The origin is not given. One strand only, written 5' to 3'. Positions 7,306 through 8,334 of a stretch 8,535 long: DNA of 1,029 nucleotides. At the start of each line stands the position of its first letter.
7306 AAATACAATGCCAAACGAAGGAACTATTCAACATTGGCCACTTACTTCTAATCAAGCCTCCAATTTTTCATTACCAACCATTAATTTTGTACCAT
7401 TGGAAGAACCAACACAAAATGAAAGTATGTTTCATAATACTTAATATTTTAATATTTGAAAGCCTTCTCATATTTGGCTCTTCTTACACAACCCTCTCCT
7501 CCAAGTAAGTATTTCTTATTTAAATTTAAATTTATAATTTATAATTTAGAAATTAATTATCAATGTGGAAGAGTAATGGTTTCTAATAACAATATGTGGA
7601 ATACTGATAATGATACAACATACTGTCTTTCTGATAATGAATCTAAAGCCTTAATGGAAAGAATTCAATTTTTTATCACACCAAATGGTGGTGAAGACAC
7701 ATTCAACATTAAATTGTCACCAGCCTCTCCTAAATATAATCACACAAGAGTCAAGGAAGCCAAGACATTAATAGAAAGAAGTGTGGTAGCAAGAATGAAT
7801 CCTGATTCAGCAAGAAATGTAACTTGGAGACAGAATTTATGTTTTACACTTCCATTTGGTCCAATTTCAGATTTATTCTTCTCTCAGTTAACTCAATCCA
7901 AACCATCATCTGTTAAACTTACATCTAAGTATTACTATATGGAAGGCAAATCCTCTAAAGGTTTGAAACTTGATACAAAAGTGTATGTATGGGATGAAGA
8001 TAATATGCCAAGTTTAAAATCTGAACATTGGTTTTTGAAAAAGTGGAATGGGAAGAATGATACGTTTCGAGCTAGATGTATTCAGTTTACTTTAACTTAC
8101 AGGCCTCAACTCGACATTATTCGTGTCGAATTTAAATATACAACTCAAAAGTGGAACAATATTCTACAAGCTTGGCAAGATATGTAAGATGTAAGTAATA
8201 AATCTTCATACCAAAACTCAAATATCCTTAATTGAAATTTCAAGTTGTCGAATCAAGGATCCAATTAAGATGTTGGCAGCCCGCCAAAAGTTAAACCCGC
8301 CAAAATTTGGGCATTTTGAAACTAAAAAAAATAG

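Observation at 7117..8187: Three-exon gene model with two phase-consistent introns, encoding a protein with no recognisable family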

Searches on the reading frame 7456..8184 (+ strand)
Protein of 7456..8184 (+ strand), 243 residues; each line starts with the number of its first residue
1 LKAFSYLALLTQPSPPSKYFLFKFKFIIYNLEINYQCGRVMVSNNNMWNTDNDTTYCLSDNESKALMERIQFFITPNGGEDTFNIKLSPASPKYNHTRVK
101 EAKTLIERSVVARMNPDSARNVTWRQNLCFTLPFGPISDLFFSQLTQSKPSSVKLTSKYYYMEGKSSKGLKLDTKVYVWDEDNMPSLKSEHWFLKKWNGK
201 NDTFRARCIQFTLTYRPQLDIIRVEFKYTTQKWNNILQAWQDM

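Call 42: search_solved_structures(query=A4, max_evalue=1)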
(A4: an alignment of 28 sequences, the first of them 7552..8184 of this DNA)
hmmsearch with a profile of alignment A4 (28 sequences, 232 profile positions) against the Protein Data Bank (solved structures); distinct sequences matched with E-value up to 1: 1.
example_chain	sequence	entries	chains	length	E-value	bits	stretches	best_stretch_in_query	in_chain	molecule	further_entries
6egc_A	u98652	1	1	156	0.25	14.1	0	41-96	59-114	SC_2L4HC2_23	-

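Call 43: predict_structure(alignment_id=A4)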
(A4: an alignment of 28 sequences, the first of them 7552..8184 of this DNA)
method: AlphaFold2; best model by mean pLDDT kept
length: 211 residues; sequences in the alignment: 28
mean_pLDDT: 83.5   pTM: 0.71
mean pLDDT of the five models: 83.5, 83.5, 83.5, 83.3, 82.2
residues with pLDDT >= 90: 134; 70-90: 32; 50-70: 15; < 50: 30
segments of 3 or more residues with pLDDT < 50: 1-23, 42-48
pLDDT, mean of each block of 10 residues (from residue 1): 35 39 59 68 49 74 94 97 94 92 96 96 94 86 96 97 96 98 97 98 97 91
secondary structure, 60 per line:
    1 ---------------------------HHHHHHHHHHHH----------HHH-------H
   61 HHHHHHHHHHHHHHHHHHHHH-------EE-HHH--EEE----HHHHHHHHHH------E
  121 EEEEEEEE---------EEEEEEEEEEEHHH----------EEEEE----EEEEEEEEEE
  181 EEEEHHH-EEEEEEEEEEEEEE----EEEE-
elements in order: H28-39 H60-81 E97-99 H104-113 E120-128 E138-148 E162-166 E171-184 E189-202 E207-210

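Call 54: fold_search(model_id=the predicted structure, library=viral)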
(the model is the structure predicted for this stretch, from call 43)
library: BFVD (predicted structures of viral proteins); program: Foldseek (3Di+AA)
matches with E <= 10: 459; with E <= 0.001: 0
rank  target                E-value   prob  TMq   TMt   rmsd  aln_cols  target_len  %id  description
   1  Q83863                8.2e-03  0.72  0.23  0.08  19.4       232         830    9  95.1KD putative nonstructural protein [Nilaparvata lugens reovirus]
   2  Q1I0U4                2.3e-02  0.21  0.16  0.09  24.4       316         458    9  Putative non-structural protein 2 [Micromonas pusilla reovirus (isolate Netherlands/2005)]
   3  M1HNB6                3.4e-02  0.25  0.18  0.17  19.4       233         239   12  (no name in the UniProt tables at hand)
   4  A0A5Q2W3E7            7.1e-02  0.18  0.12  0.18  17.7       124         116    8  (no name in the UniProt tables at hand)
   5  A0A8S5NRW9            7.1e-02  0.05  0.09  0.08  24.7       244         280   12  Uncharacterized protein [Siphoviridae sp. ct2zh4]
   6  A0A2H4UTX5            7.9e-02  0.23  0.13  0.19  15.0       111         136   14  Uncharacterized protein [Bodo saltans virus]
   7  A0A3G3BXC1            8.9e-02  0.08  0.11  0.08  27.5       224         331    8  (no name in the UniProt tables at hand)
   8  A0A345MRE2            1.2e-01  0.18  0.18  0.08  22.9       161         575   11  (no name in the UniProt tables at hand)
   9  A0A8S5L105            1.3e-01  0.06  0.10  0.06  33.3       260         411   10  Maturation protein [ssRNA phage SRR7976323_4]
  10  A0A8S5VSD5            1.6e-01  0.25  0.21  0.30  17.9       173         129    7  (no name in the UniProt tables at hand)
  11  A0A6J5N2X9            1.7e-01  0.13  0.15  0.20  18.1       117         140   12  Phage major tail protein TP901-1 [uncultured Caudovirales phage]
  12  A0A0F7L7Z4            1.8e-01  0.35  0.16  0.09  17.0       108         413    3  Uncharacterized protein [uncultured marine virus]
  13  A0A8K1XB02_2          1.8e-01  0.10  0.16  0.05  23.9       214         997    8  (no name in the UniProt tables at hand)
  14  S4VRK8                2.2e-01  0.21  0.12  0.11  14.2        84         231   10  Uncharacterized protein [Pandoravirus dulcis]
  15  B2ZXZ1                2.5e-01  0.28  0.23  0.27   9.5       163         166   11  Uncharacterized protein [Ralstonia phage phiRSL1]
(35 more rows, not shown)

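Call 58: fold_search(model_id=the predicted structure, library=pdb)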
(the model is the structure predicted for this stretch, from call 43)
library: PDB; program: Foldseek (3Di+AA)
matches with E <= 10: 739; with E <= 0.001: 0
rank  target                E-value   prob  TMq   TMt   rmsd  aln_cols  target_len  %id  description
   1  3hx8_A                9.0e-02  0.08  0.11  0.16  19.0       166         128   14  Crystal structure of putative ketosteroid isomerase (NP_103587.1) from Mesorhizobium loti at 1.45 A resolution (released 2009-07-07)
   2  8z7k_B                1.1e-01  0.33  0.15  0.20  15.4       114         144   10  Crystal structure of Hemolysin co-regulated protein 1 (Hcp1) VariantB from Burkholderia pseudomallei (released 2024-12-25)
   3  8z7k_A                1.2e-01  0.33  0.15  0.20  15.4       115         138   10  Crystal structure of Hemolysin co-regulated protein 1 (Hcp1) VariantB from Burkholderia pseudomallei (released 2024-12-25)
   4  9drs_A                1.3e-01  0.07  0.12  0.08  19.6       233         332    8  Crystal structure of M. tuberculosis PheRS-tRNA complex bound to inhibitor D-116 (released 2025-02-12)
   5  7hqt_B                1.7e-01  0.09  0.11  0.09  13.9       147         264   10  PanDDA analysis group deposition -- Crystal Structure of FatA in complex with Z104503564 (released 2025-08-13)
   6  8jyy_E                1.8e-01  0.44  0.19  0.23  10.5       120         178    7  Crystal structure of the gasdermin-like protein RCD-1-2 from Neurospora crassa (released 2024-05-01)
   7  5ig4_C                2.1e-01  0.08  0.12  0.18  18.1       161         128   10  Crystal structure of N. vectensis CaMKII-A hub (released 2016-03-23)
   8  8vpm                  2.4e-01  0.35  0.18  0.13  11.1        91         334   15  Glutaminyl cyclase ApgG, rod shape (released 2025-06-18)
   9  5v10_A                2.4e-01  0.14  0.15  0.19  13.2       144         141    8  Crystal structure of the putative tol-pal system-associated acyl-CoA thioesterase from Pseudomonas aeruginosa PAO1 (released 2017-03-22)
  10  9ozv_A                2.4e-01  0.09  0.16  0.18  15.7       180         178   11  Structure of the self-association domain of LDB2 (released 2025-07-30)
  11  7hrm_B                2.4e-01  0.08  0.11  0.09  13.9       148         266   11  PanDDA analysis group deposition -- Crystal Structure of FatA in complex with Z445135574 (released 2025-08-13)
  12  7k98_A                2.4e-01  0.06  0.11  0.07  19.7       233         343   10  Preaminoacylation complex of M. tuberculosis PheRS with cognate precursor tRNA and 5'-O-(N-phenylalanyl)sulfamoyl-aden (released 2021-05-12)
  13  8jyy_B                2.8e-01  0.30  0.17  0.20  11.9       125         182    6  Crystal structure of the gasdermin-like protein RCD-1-2 from Neurospora crassa (released 2024-05-01)
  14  8vpl                  2.8e-01  0.30  0.18  0.12  11.0        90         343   14  Glutaminyl cyclase ApgG, diamond shape (released 2025-06-18)
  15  9ozv_B                2.8e-01  0.09  0.17  0.20  15.9       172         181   10  Structure of the self-association domain of LDB2 (released 2025-07-30)
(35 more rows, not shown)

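Call 79: search_protein_families(library=pfam, alignment_id=A4, max_evalue=0.01)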
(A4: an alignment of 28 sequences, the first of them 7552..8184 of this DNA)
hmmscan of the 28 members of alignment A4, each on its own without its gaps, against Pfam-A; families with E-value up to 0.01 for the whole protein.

A. member 1, window:7552-8184:+ (211 aa): 0 families

B. families by the number of members that match (of 28 scanned): 0 families

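Call 87: find_encoding_contigs(protein=window:7576-8184:+, flank=10000, max_places=10)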
Protein window:7576-8184:+ (203 aa): no gene with exactly this product is on record in the collection.

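Call 88: find_encoding_contigs(protein=window:7456-8184:+, flank=10000, max_places=10)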
Protein seq(243 aa) (243 aa): no gene with exactly this product is on record in the collection.
